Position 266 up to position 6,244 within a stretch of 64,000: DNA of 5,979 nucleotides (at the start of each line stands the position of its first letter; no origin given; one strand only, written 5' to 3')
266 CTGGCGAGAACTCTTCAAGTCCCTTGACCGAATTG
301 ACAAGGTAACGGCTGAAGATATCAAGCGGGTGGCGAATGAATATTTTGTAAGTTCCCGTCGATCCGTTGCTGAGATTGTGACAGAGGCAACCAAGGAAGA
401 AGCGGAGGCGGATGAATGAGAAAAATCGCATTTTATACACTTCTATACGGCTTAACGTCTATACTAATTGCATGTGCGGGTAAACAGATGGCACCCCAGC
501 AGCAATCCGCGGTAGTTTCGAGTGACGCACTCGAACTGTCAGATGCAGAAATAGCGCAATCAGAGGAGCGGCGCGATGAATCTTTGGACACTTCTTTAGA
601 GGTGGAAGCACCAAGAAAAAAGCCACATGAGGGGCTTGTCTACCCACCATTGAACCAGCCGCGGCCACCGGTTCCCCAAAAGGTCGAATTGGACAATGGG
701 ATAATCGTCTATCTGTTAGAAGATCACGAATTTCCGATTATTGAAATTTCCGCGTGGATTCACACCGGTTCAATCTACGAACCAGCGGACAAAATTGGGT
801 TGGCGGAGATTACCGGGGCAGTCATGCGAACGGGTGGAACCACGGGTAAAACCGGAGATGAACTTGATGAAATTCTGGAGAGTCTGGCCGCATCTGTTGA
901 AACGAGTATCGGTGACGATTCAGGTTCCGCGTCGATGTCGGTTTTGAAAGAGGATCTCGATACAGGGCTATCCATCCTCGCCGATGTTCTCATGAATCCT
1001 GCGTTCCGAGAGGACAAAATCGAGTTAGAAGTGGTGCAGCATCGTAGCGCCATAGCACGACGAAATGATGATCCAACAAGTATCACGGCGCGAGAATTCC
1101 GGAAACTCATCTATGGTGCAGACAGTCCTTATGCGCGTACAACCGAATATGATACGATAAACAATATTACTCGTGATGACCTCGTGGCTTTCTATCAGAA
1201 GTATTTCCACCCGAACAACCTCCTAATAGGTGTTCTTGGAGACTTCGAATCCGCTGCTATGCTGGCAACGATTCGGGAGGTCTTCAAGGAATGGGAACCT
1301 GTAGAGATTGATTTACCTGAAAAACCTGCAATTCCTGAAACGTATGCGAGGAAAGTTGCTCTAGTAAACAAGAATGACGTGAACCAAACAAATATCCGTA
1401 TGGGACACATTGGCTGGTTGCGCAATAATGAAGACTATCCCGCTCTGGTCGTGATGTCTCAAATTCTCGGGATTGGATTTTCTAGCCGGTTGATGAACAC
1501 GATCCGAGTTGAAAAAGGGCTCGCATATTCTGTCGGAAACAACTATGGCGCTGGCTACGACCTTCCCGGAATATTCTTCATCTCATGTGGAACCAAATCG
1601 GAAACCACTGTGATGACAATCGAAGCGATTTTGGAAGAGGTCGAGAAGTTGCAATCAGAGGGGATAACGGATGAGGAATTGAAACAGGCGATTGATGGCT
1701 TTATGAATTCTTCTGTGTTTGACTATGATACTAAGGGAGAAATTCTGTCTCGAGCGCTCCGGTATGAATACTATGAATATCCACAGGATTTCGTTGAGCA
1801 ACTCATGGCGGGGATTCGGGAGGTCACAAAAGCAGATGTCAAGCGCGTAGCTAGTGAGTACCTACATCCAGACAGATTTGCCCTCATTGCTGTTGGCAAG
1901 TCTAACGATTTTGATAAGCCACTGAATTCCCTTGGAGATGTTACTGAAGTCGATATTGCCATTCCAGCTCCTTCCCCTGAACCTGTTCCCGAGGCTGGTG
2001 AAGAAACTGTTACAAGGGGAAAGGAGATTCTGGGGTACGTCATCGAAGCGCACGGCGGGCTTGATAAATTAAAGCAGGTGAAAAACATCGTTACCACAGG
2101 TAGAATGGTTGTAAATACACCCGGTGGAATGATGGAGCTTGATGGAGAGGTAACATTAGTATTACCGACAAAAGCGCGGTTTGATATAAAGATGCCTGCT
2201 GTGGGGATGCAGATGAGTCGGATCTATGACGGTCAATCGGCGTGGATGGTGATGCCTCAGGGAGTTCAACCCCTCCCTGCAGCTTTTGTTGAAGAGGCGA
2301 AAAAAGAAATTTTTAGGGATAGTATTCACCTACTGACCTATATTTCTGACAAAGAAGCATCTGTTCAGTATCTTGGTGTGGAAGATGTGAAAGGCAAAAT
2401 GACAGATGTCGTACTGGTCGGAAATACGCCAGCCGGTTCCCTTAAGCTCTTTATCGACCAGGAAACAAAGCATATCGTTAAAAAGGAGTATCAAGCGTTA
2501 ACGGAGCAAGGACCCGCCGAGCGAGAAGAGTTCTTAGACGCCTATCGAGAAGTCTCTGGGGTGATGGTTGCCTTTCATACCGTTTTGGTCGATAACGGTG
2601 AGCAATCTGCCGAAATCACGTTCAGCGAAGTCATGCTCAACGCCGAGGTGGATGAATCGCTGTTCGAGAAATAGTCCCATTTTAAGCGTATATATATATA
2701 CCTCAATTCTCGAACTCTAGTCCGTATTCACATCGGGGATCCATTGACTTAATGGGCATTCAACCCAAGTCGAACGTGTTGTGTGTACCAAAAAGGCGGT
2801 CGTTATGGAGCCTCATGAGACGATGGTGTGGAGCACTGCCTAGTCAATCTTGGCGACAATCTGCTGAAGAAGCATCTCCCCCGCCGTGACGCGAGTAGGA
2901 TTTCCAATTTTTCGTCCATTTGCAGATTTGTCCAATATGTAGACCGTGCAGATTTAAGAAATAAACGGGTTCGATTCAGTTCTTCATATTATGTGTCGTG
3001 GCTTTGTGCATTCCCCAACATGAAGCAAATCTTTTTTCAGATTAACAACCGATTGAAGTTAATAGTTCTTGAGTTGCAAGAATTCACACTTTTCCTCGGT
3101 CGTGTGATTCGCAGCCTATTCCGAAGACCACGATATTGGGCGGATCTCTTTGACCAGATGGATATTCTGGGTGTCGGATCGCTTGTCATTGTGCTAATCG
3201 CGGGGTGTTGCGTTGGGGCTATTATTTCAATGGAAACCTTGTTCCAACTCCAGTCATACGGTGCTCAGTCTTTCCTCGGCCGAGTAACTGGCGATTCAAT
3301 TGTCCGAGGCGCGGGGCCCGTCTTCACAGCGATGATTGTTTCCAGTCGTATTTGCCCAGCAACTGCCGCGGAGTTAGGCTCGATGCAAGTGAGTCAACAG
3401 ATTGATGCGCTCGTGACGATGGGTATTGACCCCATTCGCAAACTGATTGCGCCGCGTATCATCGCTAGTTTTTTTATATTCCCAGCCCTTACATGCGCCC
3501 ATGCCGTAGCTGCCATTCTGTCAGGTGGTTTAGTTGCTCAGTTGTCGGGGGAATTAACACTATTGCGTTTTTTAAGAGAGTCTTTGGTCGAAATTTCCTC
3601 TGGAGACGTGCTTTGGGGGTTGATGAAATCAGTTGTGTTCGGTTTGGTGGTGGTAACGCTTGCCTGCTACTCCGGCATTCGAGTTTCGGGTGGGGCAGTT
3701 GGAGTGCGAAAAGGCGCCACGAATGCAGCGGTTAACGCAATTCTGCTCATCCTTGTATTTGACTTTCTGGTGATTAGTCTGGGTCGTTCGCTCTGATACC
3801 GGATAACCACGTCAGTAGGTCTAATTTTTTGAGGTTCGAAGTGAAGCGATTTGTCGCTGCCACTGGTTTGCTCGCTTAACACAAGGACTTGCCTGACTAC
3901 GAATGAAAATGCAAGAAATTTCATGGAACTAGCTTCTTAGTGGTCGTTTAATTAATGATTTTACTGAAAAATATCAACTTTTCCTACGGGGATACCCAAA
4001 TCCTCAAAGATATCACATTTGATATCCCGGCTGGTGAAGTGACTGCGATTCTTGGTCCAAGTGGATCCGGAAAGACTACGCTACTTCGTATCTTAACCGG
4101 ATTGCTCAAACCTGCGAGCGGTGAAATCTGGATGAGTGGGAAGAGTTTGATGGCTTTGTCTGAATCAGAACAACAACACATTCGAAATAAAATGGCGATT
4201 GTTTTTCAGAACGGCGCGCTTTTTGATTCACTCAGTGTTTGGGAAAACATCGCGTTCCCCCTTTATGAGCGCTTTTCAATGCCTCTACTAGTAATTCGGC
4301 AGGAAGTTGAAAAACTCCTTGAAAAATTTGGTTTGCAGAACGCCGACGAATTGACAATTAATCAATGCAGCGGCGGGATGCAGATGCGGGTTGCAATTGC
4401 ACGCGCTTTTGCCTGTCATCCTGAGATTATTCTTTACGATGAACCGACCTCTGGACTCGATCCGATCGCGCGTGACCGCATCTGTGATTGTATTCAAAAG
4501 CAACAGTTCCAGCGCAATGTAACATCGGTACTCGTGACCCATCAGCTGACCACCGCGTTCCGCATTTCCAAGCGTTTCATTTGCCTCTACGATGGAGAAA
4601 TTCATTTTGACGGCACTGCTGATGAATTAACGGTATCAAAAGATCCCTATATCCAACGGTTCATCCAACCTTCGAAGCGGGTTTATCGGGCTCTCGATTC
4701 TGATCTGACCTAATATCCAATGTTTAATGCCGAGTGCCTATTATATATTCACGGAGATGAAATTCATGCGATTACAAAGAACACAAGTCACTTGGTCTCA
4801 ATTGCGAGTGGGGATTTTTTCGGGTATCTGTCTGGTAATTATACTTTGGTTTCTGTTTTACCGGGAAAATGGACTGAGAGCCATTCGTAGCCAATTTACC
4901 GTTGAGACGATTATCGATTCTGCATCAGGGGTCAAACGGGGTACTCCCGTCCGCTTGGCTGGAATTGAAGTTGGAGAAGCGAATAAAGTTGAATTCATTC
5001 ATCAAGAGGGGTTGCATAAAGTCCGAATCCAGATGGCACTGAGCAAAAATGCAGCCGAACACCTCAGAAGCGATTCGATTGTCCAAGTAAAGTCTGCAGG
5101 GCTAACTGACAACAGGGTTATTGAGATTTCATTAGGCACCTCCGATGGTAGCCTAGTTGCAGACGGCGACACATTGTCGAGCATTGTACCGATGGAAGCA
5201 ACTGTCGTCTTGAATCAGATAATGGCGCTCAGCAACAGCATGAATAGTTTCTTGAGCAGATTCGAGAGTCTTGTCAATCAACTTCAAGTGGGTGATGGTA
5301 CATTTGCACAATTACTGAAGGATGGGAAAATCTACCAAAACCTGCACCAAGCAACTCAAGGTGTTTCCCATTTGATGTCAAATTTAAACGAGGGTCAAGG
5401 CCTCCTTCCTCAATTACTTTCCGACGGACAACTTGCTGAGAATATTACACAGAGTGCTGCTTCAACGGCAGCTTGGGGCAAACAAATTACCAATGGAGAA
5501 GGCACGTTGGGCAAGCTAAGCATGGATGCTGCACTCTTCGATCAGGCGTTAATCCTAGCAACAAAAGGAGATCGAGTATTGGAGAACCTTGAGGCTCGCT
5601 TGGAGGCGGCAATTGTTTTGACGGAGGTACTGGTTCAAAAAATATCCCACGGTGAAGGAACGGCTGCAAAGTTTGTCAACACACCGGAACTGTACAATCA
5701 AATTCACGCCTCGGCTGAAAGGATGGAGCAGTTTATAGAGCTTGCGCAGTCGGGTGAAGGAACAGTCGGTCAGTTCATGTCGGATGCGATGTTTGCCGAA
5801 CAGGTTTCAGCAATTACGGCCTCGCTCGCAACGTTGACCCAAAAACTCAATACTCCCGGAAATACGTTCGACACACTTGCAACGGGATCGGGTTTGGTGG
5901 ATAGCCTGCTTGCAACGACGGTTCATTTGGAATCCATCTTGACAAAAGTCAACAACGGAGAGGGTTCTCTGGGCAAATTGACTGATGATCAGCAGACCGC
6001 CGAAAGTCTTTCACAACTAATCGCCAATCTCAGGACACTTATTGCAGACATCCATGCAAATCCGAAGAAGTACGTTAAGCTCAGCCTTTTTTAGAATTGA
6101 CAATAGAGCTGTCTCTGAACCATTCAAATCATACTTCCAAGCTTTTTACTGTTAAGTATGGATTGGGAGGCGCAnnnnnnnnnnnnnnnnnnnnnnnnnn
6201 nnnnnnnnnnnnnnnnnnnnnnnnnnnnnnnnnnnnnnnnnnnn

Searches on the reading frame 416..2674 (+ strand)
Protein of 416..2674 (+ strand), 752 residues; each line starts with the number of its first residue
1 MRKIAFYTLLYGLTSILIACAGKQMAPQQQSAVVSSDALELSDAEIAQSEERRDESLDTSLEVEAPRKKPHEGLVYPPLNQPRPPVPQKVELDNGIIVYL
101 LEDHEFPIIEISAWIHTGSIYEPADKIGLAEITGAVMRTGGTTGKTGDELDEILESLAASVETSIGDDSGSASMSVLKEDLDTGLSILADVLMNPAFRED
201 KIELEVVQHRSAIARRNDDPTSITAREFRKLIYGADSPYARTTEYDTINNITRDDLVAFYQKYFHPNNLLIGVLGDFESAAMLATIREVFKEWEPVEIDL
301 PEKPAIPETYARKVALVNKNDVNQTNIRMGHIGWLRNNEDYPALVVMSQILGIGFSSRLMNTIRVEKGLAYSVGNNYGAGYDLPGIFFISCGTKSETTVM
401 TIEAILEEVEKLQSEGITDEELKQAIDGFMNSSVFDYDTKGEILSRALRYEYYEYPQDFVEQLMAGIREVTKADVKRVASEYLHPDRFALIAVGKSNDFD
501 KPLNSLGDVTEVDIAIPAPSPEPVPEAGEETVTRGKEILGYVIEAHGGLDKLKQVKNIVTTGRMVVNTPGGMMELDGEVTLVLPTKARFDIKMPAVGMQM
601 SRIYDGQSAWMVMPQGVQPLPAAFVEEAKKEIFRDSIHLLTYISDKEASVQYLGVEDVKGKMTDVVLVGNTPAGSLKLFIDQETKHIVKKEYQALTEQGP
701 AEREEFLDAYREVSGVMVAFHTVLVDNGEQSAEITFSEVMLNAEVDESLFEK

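Call 5: search_protein_families(library=pfam, proteins=[window:416-2674:+], max_evalue=0.01)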
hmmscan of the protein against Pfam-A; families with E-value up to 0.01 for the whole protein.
window:416-2674:+ (752 aa): 3 families
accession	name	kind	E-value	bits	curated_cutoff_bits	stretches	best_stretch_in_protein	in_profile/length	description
PF05193.26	Peptidase_M16_C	-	4.5e-41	141.1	23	1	250-427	1-179/181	Peptidase M16 inactive domain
PF00675.25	Peptidase_M16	-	1.9e-12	47.8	22.3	1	104-220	8-123/149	Insulinase (Peptidase family M16)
PF17131.11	LolA_like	-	0.001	19.2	30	1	648-752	71-179/184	Outer membrane lipoprotein-sorting protein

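Call 6: search_protein_families(library=ncbifam, proteins=[window:416-2674:+], max_evalue=0.01)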
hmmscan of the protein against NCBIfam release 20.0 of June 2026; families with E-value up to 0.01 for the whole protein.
window:416-2674:+ (752 aa): 3 families
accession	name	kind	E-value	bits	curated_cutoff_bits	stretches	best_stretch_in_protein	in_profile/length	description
NF047422.1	YfmF_fam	equivalog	9.9e-30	103.7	285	1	181-482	98-401/412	EF-P 5-aminopentanol modification-associated protein YfmF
NF047421.1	YfmH_fam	equivalog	1.9e-10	40.5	250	1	185-494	112-422/425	EF-P 5-aminopentanol modification-associated protein YfmH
NF011681.0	PRK15101.1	equivalog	4e-05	21.8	765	1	88-286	45-247/961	pitrilysin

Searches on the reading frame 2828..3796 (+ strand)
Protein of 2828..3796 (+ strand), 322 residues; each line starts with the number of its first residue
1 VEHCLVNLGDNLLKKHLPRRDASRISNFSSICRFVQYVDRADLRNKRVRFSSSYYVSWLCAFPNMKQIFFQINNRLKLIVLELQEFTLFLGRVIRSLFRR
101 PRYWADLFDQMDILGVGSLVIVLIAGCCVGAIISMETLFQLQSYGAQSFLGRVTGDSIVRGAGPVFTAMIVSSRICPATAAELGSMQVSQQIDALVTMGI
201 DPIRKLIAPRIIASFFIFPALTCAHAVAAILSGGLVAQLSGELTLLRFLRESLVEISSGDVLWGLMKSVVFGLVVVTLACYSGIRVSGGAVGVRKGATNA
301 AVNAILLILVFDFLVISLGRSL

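Call 5: search_protein_families(library=pfam, proteins=[window:2828-3796:+], max_evalue=0.01)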
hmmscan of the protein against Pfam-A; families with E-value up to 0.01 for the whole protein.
window:2828-3796:+ (322 aa): 1 family
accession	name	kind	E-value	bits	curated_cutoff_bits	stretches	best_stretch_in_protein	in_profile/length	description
PF02405.21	MlaE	-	1.2e-57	195.4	22.5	1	108-315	2-209/212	Permease MlaE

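Call 6: search_protein_families(library=ncbifam, proteins=[window:2828-3796:+], max_evalue=0.01)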
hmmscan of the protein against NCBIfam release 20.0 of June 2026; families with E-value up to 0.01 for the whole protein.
window:2828-3796:+ (322 aa): 2 families
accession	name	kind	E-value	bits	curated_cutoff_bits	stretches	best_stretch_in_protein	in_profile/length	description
TIGR00056.1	TIGR00056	subfamily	3.8e-50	171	212.2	1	92-315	30-252/260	MlaE family lipid ABC transporter permease subunit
NF033619.1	perm_MlaE_1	exception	2.8e-42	145.1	315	1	81-317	12-249/253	lipid asymmetry maintenance ABC transporter permease subunit MlaE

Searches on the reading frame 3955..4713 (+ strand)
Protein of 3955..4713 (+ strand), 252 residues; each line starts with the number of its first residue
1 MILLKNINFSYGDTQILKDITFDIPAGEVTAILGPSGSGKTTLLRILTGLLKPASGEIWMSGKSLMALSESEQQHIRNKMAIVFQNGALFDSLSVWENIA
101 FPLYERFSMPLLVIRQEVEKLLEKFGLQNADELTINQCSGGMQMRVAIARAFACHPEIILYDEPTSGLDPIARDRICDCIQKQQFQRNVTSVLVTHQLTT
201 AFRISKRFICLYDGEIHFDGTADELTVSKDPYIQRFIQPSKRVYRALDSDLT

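Call 5: search_protein_families(library=pfam, proteins=[window:3955-4713:+], max_evalue=0.01)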
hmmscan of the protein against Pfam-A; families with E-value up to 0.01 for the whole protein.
window:3955-4713:+ (252 aa): 10 families
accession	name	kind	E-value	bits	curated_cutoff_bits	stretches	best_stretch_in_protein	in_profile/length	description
PF00005.33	ABC_tran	-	2.3e-38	132.3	25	1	17-166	1-137/137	ABC transporter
PF13304.12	AAA_21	-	2.3e-09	38.2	27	1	29-84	1-60/304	AAA domain, putative AbiEii toxin, Type IV TA system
PF09818.15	ABC_ATPase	-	2.4e-05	24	23.2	0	129-205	149-225/283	P-loop domain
PF02463.25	SMC_N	-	3e-05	24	40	1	27-192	24-197/220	RecF/RecN/SMC N terminal domain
PF13555.12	AAA_29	-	8.7e-05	22.6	27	1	21-55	16-50/61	P-loop containing region of AAA domain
PF13476.12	AAA_23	-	0.00013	23.1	27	1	18-51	11-43/201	AAA domain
PF25199.1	nSTAND_NTPase5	-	0.0045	17.3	34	1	27-51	41-66/145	Novel STAND NTPase 5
PF13401.12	AAA_22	-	0.0049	17.6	27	1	29-54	7-32/130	AAA domain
PF13481.12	AAA_25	-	0.0072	16.4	27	0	24-44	30-50/195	AAA domain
PF03193.22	RsgA_GTPase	-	0.0078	16.5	30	0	17-58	97-137/174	RsgA GTPase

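Call 6: search_protein_families(library=ncbifam, proteins=[window:3955-4713:+], max_evalue=0.01)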
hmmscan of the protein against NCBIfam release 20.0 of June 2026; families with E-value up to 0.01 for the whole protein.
window:3955-4713:+ (252 aa): 193 families (the best 25 are shown)
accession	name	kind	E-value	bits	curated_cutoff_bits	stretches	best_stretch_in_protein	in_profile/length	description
NF008809.0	PRK11831.1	equivalog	6.4e-58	196.2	441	1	3-238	10-245/270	phospholipid ABC transporter ATP-binding protein MlaF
TIGR03265.1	PhnT2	equivalog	1.7e-52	178.8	457.7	1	4-237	7-235/353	putative 2-aminoethylphosphonate ABC transporter ATP-binding protein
TIGR00968.1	3a0106s01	subfamily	1.8e-51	174.9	342.75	1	2-236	1-230/237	sulfate ABC transporter ATP-binding protein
NF043075.1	MMSYN1_0197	equivalog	1.9e-50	171.8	550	1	2-241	3-237/341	spermidine/putrescine ABC transporter ATP-binding protein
TIGR02315.1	ABC_phnC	equivalog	8.9e-50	169.4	266.1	1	1-226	1-234/243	phosphonate ABC transporter ATP-binding protein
TIGR01188.1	drrA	subfamily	1.2e-48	165.9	312.45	1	10-226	2-212/302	daunorubicin resistance ABC transporter, ATP-binding protein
TIGR00972.1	3a0107s01c2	equivalog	1.7e-48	165.1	343.2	1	4-226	4-231/248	phosphate ABC transporter ATP-binding protein PstB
TIGR01186.1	proV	subfamily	2.7e-48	164.9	326.6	1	12-239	4-232/363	betaine/proline/choline family ABC transporter ATP-binding protein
TIGR04521.1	ECF_ATPase_2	equivalog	3.2e-48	164.2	330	1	3-227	2-234/279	energy-coupling factor transporter ATPase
NF007027.0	PRK09493.1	equivalog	1.4e-47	162.1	379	1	1-235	1-234/240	glutamine ABC transporter ATP-binding protein GlnQ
TIGR04520.1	ECF_ATPase_1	equivalog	2.9e-47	161.3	315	1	3-229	2-227/269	energy-coupling factor transporter ATPase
NF008513.0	PRK11432.1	equivalog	3.9e-47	160.8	496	1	2-227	7-226/351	ferric ABC transporter ATP-binding protein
NF006987.0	PRK09452.1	equivalog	4.4e-47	160.6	482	1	2-237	18-248/378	spermidine/putrescine ABC transporter ATP-binding protein PotA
TIGR02673.1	FtsE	equivalog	4.8e-47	160.4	264.85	1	1-214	1-213/214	cell division ATP-binding protein FtsE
NF008105.0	PRK10851.1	equivalog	5.5e-46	156.9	502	1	2-226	3-225/362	sulfate/thiosulfate ABC transporter ATP-binding protein CysA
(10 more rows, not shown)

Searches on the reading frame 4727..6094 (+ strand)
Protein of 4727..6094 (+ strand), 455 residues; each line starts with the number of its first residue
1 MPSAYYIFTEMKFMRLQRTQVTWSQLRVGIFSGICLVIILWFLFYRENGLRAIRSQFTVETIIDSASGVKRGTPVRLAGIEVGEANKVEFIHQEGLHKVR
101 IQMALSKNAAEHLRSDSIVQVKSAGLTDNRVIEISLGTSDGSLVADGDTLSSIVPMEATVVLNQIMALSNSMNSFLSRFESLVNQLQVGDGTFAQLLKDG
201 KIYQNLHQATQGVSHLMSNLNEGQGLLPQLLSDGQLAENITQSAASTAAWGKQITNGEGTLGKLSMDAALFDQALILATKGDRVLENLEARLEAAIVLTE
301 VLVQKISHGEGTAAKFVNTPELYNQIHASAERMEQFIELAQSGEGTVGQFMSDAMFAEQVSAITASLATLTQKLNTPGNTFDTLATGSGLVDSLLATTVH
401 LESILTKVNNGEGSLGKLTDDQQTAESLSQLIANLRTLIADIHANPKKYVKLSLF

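Call 5: search_protein_families(library=pfam, proteins=[window:4727-6094:+], max_evalue=0.01)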
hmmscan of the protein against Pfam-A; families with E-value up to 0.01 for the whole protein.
window:4727-6094:+ (455 aa): 1 family
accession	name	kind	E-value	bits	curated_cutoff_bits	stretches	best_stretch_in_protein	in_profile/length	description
PF02470.25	MlaD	-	2.9e-12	47.1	25.1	1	59-135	5-79/81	MlaD protein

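Call 6: search_protein_families(library=ncbifam, proteins=[window:4727-6094:+], max_evalue=0.01)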
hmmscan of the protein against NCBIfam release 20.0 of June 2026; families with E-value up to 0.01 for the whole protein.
window:4727-6094:+ (455 aa): 4 families
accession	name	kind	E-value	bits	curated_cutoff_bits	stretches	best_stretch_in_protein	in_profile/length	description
TIGR04430.1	OM_asym_MlaD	equivalog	3.1e-14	53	135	1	24-165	5-139/146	outer membrane lipid asymmetry maintenance protein MlaD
TIGR00996.1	Mtu_fam_mce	paralog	4.9e-10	39.1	140.5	1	29-232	3-195/291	MCE family protein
NF047463.1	CllEntPrLepto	equivalog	3.2e-05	23.5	400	0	399-433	183-217/250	mammalian cell entry protein Mce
NF008070.2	PRK10807.1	equivalog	8.3e-05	21.5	525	1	30-118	14-96/542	intermembrane transport protein PqiB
